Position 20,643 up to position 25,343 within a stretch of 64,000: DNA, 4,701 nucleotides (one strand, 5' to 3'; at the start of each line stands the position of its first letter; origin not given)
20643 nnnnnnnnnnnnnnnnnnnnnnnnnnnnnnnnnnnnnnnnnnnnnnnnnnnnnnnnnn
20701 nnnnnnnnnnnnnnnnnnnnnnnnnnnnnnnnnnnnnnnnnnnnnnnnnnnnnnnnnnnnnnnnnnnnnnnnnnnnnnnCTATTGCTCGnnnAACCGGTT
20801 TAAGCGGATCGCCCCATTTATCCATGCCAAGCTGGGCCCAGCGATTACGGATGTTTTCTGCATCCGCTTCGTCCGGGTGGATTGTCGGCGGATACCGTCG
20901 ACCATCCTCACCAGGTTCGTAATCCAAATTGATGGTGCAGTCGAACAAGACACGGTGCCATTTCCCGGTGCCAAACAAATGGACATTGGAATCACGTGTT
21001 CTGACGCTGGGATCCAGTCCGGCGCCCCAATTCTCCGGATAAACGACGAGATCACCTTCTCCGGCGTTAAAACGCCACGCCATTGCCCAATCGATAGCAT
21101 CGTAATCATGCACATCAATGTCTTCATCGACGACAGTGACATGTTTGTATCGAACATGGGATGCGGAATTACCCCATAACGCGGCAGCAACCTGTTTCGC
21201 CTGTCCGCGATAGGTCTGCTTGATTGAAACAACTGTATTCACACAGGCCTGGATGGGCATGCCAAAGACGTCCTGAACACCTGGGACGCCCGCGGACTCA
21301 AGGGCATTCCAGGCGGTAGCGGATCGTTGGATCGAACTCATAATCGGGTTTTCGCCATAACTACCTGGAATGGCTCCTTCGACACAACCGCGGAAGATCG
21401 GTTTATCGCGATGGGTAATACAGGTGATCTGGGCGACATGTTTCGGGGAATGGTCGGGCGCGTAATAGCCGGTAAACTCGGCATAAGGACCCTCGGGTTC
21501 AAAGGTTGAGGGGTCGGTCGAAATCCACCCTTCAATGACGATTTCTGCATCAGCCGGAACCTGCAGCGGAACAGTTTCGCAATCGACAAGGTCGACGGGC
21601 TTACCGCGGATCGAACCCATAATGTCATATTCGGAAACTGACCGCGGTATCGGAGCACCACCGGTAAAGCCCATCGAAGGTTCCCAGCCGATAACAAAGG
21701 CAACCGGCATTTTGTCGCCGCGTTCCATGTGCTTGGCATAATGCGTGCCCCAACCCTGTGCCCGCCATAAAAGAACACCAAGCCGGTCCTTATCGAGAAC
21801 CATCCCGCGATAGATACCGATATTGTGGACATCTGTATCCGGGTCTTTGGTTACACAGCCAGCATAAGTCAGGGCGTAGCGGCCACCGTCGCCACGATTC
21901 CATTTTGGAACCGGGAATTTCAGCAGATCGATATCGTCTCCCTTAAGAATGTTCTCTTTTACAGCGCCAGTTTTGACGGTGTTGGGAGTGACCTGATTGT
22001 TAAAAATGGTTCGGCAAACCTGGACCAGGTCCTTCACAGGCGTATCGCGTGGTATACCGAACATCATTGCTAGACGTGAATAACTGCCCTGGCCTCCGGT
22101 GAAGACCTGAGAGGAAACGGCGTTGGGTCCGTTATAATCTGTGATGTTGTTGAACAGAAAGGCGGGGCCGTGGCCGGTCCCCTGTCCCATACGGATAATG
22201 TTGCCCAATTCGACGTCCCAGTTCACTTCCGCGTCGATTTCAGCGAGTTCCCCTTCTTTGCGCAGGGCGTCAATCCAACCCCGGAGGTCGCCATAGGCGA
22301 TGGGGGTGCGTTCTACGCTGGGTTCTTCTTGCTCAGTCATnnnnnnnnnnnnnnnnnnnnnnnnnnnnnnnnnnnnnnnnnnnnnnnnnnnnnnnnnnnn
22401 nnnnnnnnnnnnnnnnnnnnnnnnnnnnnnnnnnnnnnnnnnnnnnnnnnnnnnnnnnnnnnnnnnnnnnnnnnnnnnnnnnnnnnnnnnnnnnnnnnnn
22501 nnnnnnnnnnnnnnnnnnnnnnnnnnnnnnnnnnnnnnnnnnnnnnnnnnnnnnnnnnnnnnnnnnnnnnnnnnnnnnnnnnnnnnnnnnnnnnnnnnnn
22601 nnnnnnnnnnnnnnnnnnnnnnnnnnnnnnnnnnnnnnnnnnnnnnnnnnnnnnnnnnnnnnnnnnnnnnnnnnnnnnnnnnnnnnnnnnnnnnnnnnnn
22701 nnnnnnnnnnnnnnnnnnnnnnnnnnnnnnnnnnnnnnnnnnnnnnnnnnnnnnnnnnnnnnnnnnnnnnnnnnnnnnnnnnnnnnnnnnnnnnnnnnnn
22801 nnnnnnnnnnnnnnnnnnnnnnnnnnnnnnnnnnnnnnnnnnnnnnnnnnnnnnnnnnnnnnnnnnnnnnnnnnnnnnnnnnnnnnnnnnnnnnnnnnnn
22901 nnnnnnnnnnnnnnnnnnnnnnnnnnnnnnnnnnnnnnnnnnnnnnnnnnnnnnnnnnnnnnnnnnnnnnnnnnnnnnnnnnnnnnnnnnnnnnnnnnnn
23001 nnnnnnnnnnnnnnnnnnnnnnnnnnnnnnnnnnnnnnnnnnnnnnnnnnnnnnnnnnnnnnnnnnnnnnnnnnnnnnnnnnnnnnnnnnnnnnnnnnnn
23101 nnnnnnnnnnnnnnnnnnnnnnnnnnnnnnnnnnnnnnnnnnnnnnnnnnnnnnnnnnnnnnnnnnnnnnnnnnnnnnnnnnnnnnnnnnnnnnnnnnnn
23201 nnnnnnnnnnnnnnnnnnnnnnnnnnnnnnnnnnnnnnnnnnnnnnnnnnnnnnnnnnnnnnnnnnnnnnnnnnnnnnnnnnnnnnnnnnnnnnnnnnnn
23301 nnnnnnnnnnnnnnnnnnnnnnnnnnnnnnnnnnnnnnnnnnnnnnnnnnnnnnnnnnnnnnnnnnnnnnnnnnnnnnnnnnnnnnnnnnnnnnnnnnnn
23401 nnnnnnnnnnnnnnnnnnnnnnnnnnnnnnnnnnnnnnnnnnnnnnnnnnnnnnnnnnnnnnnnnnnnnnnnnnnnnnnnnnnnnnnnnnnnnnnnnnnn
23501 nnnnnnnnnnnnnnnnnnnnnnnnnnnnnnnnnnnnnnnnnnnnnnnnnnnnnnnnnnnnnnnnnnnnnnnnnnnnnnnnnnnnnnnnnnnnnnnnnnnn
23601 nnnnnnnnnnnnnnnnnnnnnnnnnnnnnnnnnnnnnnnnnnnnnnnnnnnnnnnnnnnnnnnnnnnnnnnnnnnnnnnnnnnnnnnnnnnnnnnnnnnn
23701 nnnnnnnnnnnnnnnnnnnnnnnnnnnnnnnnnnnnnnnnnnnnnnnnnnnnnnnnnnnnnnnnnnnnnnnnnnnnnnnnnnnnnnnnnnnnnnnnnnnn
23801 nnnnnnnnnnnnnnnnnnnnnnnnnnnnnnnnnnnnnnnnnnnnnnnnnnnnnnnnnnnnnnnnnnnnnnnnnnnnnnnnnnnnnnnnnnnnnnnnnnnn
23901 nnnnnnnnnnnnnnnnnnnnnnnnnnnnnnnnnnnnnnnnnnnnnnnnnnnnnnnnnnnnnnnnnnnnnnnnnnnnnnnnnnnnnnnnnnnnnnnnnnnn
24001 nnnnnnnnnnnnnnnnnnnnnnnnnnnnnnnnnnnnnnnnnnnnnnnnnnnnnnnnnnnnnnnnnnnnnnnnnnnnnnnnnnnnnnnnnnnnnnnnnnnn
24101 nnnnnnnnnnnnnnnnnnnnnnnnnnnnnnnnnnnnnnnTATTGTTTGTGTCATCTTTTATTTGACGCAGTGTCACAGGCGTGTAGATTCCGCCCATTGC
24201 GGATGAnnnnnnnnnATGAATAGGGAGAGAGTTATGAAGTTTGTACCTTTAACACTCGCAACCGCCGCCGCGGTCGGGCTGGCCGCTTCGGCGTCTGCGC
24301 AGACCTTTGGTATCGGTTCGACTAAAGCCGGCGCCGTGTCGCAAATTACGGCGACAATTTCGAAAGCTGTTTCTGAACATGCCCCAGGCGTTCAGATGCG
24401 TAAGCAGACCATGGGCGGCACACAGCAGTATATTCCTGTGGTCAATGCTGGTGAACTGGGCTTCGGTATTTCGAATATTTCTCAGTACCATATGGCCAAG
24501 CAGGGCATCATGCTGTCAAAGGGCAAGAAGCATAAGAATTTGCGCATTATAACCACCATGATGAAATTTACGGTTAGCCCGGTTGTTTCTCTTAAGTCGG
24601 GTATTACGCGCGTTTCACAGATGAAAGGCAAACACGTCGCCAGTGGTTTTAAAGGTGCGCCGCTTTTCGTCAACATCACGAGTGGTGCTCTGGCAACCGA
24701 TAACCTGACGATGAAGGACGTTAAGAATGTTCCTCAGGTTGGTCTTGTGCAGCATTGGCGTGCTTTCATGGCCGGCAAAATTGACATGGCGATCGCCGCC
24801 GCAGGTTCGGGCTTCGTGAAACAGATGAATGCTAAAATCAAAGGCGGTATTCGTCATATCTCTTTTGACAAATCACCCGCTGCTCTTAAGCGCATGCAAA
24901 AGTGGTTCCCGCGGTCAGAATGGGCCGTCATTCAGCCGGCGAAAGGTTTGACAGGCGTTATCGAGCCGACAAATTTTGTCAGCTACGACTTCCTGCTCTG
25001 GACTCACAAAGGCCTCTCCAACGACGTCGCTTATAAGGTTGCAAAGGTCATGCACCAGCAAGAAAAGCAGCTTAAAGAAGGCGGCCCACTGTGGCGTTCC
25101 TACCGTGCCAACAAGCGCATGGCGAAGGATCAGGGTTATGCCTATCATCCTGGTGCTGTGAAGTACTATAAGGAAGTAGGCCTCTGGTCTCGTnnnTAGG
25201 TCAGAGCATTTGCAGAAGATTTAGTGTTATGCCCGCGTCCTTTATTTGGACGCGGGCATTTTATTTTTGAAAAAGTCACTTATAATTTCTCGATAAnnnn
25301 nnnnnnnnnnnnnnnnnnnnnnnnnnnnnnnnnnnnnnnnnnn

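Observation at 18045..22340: Two VdcC/BsdC-like UbiD-family (de)carboxylase paralogs flanking a LysR regulator, without an adjacent UbiX/B or small D subunit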

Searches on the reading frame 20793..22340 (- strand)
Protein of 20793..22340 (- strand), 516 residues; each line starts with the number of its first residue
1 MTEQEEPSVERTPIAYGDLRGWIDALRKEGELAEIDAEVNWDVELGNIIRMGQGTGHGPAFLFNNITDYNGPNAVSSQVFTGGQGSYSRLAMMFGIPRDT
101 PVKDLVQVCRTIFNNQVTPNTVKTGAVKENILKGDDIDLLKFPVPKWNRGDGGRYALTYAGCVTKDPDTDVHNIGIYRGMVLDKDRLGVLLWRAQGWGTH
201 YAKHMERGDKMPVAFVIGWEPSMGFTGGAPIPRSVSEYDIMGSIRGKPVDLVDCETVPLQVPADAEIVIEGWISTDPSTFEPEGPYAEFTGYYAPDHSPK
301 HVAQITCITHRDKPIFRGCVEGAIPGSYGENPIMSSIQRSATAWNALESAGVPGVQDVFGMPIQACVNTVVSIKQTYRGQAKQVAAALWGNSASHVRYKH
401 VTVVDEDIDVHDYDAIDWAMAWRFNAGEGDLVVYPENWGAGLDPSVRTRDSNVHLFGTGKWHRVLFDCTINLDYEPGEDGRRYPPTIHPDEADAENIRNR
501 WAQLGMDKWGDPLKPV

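Call 7: search_protein_families(library=pfam, proteins=[window:20793-22340:-])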
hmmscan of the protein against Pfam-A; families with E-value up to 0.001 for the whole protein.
window:20793-22340:- (516 aa): 3 families
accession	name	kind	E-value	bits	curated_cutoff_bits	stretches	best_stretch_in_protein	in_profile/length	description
PF01977.22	UbiD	-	3.7e-64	216.2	23.3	1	122-322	3-204/206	3-octaprenyl-4-hydroxybenzoate carboxy-lyase Rift-related domain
PF20696.2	UbiD_C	-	4e-25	88.7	24.2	1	336-462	5-121/127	3-octaprenyl-4-hydroxybenzoate carboxy-lyase C-terminal domain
PF20695.2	UbiD_N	-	1.7e-16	60.5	24.3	1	23-107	1-76/78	3-octaprenyl-4-hydroxybenzoate carboxy-lyase N-terminal domain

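Call 8: search_protein_families(library=ncbifam, proteins=[window:20793-22340:-])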
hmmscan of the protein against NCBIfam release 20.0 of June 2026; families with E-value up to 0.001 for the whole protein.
window:20793-22340:- (516 aa): 7 families
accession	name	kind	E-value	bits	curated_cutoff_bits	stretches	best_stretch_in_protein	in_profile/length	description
TIGR00148.1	TIGR00148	subfamily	2.8e-91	306.4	244.85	1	19-449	1-425/438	UbiD family decarboxylase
NF041204.1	VdcC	exception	2.2e-85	286.8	650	1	16-476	1-443/467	non-oxidative hydroxyarylic acid decarboxylases subunit C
TIGR02724.1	phenyl_P_beta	equivalog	5.5e-75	252.5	468.95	1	18-507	2-472/472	phenylphosphate carboxylase subunit beta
TIGR03701.1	mena_SCO4490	equivalog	1.5e-72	244.7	495.9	1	23-432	3-412/433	menaquinone biosynthesis decarboxylase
NF041219.1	BagN_FevL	exception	3.8e-61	207.1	1000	1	11-425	12-433/502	bagremycin/ferroverdin biosynthesis UbiD family decarboxylase BagN/FevL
TIGR02723.1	phenyl_P_alpha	equivalog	4e-55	187.3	564.6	1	20-482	11-456/485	phenylphosphate carboxylase subunit alpha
NF008175.0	PRK10922.1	equivalog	4.5e-49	167.3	788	1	14-432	4-429/497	4-hydroxy-3-polyprenylbenzoate decarboxylase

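Call 10: search_solved_structures(query=window:20793-22340:-, max_evalue=1e-10)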
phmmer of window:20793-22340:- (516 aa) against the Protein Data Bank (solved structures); distinct sequences matched with E-value up to 1e-10: 40.
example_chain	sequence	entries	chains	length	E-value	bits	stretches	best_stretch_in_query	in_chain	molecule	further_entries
7pda_A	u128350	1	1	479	3.8e-69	237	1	16-433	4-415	UbiD family decarboxylase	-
6h6v_A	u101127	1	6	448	1.4e-53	185.6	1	18-448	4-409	3-polyprenyl-4-hydroxybenzoate decarboxylase and related decarboxylases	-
6h6x_B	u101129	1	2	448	1.9e-53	185.1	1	18-448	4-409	3-polyprenyl-4-hydroxybenzoate decarboxylase and related decarboxylases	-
4ip2_A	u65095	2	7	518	5.1e-52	180.4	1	18-425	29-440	Aromatic Acid Decarboxylase | PA0254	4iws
7abn_D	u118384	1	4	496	5.5e-52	180.3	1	18-425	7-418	UbiD-like decarboxylase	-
7abo_C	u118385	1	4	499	8.6e-52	179.7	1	18-425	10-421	UbiD-like decarboxylase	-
7nf0_A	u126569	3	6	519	5.4e-45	157.3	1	18-508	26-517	Ferulic acid decarboxylase 1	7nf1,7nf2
9gqr_A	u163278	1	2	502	1.1e-43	153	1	20-426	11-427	decarboxylase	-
7ae4_A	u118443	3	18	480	1.8e-43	152.2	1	15-447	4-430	Phenolic acid decarboxylase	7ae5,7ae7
7ney_A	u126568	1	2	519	3.4e-43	151.3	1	18-508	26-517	Ferulic acid decarboxylase 1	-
5m1c_A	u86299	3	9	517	1.1e-42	149.6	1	14-433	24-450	3-octaprenyl-4-hydroxybenzoate carboxy-lyase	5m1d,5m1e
2idb_A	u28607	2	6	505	1.3e-42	149.4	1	14-433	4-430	3-octaprenyl-4-hydroxybenzoate carboxy-lyase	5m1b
6tib_AAA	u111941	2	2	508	3.3e-40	141.5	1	19-481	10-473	Ferulic acid decarboxylase 1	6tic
8crd_A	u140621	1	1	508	3.3e-40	141.4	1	19-481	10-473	Ferulic acid decarboxylase 1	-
6tie_AAA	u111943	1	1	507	3.4e-40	141.4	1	19-481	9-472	Ferulic acid decarboxylase 1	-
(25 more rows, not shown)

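Call 52: find_related_loci(query=window:20793-22340:-, collection=metagenome_contigs, flank=4000)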
Query window:20793-22340:- (516 aa) in metagenome_contigs; peptide patterns used: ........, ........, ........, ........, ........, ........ (x = any residue, [..] = any of these).
173 stretches matched a pattern; 154 encode a relative of the query (tblastn E <= 1e-3); the best 80 are kept; 80 distinct loci.
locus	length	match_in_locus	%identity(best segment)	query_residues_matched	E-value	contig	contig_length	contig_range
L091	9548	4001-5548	95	1-516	0e+0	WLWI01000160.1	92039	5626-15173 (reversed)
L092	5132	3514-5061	93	1-516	0e+0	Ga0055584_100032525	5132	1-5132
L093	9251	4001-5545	92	1-515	0e+0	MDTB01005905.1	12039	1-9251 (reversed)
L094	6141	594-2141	91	1-516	0e+0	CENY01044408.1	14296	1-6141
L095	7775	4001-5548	92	1-516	0e+0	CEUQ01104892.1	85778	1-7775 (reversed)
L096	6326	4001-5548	91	1-516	0e+0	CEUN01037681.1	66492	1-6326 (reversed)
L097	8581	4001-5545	91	1-515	0e+0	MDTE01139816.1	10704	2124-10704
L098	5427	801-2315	81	10-514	0e+0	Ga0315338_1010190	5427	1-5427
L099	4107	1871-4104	81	10-514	0e+0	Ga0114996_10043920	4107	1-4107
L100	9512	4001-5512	82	9-512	0e+0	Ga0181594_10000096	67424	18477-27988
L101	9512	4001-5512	82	9-512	0e+0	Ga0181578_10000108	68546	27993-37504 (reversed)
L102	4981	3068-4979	77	1-512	0e+0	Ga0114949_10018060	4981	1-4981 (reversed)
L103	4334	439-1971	74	3-513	0e+0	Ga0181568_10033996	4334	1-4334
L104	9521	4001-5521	72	9-514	0e+0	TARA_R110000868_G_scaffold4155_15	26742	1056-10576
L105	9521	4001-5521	73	9-514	0e+0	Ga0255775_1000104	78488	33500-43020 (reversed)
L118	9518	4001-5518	71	1-506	0e+0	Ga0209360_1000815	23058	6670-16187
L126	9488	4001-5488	72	11-507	0e+0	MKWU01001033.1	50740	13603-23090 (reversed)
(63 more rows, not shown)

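Call 64: search_protein_families(library=pfam, proteins=[L105:1207-2475:-, L105:2458-3897:+, L105:427-957:-, L105:7282-7758:-, L126:620-2038:+, L126:2623-3975:+, L118:266-2842:-, L118:2878-3339:-, L118:3351-3869:-, L118:7122-8693:+], max_evalue=0.001)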
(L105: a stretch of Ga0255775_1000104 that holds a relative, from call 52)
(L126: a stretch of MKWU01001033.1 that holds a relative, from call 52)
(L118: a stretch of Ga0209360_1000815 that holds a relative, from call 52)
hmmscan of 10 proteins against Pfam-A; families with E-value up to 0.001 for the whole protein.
L105:1207-2475:- (422 aa): 0 families

L105:2458-3897:+ (480 aa): 4 families
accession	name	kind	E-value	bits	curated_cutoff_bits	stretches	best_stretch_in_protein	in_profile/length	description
PF02518.31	HATPase_c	-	8.1e-26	91.1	26.4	1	374-478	5-110/111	Histidine kinase-, DNA gyrase B-, and HSP90-like ATPase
PF00672.30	HAMP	-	4.7e-10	40.1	25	1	217-269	1-53/53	HAMP domain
PF00512.31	HisKA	-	6.3e-06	26.6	26.9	1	274-330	2-65/66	His Kinase A (phospho-acceptor) domain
PF13581.12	HATPase_c_2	-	0.0002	21.8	27.4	1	375-473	32-125/127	Histidine kinase-like ATPase domain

L105:427-957:- (176 aa): 1 family
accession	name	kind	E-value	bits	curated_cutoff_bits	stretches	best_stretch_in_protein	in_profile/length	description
PF04191.18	PEMT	-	5.2e-12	46.6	25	1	63-163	2-104/105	Phospholipid methyltransferase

L105:7282-7758:- (158 aa): 4 families
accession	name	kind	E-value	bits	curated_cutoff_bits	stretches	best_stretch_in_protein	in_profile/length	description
PF00383.29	dCMP_cyt_deam_1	-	4.7e-30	103.9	25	1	14-110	7-101/102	Cytidine and deoxycytidylate deaminase zinc-binding region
PF14437.12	MafB19-deam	-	5.3e-26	91.7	27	1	14-158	6-142/142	MafB19-like deaminase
PF14439.12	Bd3614-deam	-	2.2e-07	31.3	38.5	1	33-102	10-77/113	Bd3614-like deaminase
PF18750.7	SNAD4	-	0.00038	20.9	27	1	57-99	28-71/130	Secreted Novel AID/APOBEC-like Deaminase 4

L126:620-2038:+ (473 aa): 2 families
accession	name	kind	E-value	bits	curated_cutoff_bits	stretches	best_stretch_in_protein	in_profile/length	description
PF00557.29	Peptidase_M24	-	3.9e-25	89.3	23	1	256-457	3-208/208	Metallopeptidase family M24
PF01321.24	Creatinase_N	-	2.8e-09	38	22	1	97-247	1-128/128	Creatinase/Prolidase N-terminal domain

L126:2623-3975:+ (451 aa): 0 families

L118:266-2842:- (858 aa): 2 families
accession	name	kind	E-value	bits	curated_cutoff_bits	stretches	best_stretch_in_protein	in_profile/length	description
PF00384.28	Molybdopterin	-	3e-27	96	24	1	81-575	1-351/353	Molybdopterin oxidoreductase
PF01568.27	Molydop_binding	-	1.2e-17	64.4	26.8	1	732-818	29-103/110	Molydopterin dinucleotide binding domain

L118:2878-3339:- (153 aa): 4 families
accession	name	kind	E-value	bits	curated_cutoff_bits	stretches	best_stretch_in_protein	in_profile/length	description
PF12680.13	SnoaL_2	-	7.4e-15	55.8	27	1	15-120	2-101/102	SnoaL-like domain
PF07366.18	SnoaL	-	2.3e-07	31.1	28.4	1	14-79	3-68/126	SnoaL-like polyketide cyclase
PF13474.12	SnoaL_3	-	5.2e-05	24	22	1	12-77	3-68/121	SnoaL-like domain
PF13577.12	SnoaL_4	-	0.00069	20.1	24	0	5-81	4-79/126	SnoaL-like domain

L118:3351-3869:- (172 aa): 1 family
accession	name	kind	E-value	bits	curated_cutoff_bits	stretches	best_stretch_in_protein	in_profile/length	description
PF07883.17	Cupin_2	-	3.6e-06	27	27.2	1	96-139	13-55/70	Cupin domain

L118:7122-8693:+ (524 aa): 2 families
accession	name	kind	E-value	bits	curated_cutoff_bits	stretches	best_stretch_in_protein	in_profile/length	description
PF00501.34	AMP-binding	-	4.9e-71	240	29.9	1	24-380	3-380/384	AMP-binding enzyme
PF13193.12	AMP-binding_C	-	8.7e-18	65.5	24.5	1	433-508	1-76/76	AMP-binding enzyme C-terminal domain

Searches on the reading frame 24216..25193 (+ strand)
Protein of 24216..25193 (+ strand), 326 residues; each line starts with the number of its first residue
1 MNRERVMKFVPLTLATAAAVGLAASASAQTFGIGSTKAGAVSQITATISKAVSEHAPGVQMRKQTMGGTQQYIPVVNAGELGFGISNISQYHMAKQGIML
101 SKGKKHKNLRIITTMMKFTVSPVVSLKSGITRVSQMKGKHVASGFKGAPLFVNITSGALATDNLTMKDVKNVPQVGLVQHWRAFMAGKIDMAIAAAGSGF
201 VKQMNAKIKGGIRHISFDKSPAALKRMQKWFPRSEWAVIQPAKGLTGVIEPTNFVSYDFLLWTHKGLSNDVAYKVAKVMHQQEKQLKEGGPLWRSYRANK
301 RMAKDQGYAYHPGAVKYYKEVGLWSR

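Call 12: search_protein_families(library=pfam, proteins=[window:24216-25193:+])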
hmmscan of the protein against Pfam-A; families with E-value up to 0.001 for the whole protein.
window:24216-25193:+ (326 aa): 2 families
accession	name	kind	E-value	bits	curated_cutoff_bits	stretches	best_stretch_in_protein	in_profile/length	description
PF16868.10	NMT1_3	-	2.4e-31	109.9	27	1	44-322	13-289/289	NMT1-like family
PF09084.16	NMT1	-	1.5e-06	28.7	20.5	1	69-196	31-149/216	NMT1/THI5 like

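Call 32: search_protein_families(library=ncbifam, proteins=[window:24216-25193:+], max_evalue=0.00001)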
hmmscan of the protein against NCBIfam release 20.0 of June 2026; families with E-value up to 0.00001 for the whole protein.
window:24216-25193:+ (326 aa): 1 family
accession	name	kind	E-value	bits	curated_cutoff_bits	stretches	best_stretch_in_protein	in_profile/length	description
TIGR02122.1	TRAP_TAXI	subfamily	1.3e-33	116.2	84.35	1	12-322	7-320/320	TAXI family TRAP transporter solute-binding subunit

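Call 85: search_solved_structures(query=window:24216-25193:+, max_evalue=0.001)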
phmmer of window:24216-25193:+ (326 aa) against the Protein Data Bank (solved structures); distinct sequences matched with E-value up to 0.001: 6.
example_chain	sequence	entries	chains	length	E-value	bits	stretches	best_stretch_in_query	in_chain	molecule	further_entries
1us4_A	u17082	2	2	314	4.5e-15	59.3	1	15-323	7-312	PUTATIVE GLUR0 LIGAND BINDING CORE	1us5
8u79_A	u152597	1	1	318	1.4e-13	54.5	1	30-323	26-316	Immunogenic protein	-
8s4j_A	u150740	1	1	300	2e-09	40.8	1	45-323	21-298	TAXI family TRAP transporter solute-binding subunit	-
9ibo_A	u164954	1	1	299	2e-09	40.8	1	46-323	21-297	TAXI family TRAP transporter solute-binding subunit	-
9oz4_A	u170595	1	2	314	2.5e-09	40.5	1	42-324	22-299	TRAP transporter solute receptor, TAXI family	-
4ddd_A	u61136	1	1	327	9.7e-09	38.5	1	102-323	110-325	Immunogenic protein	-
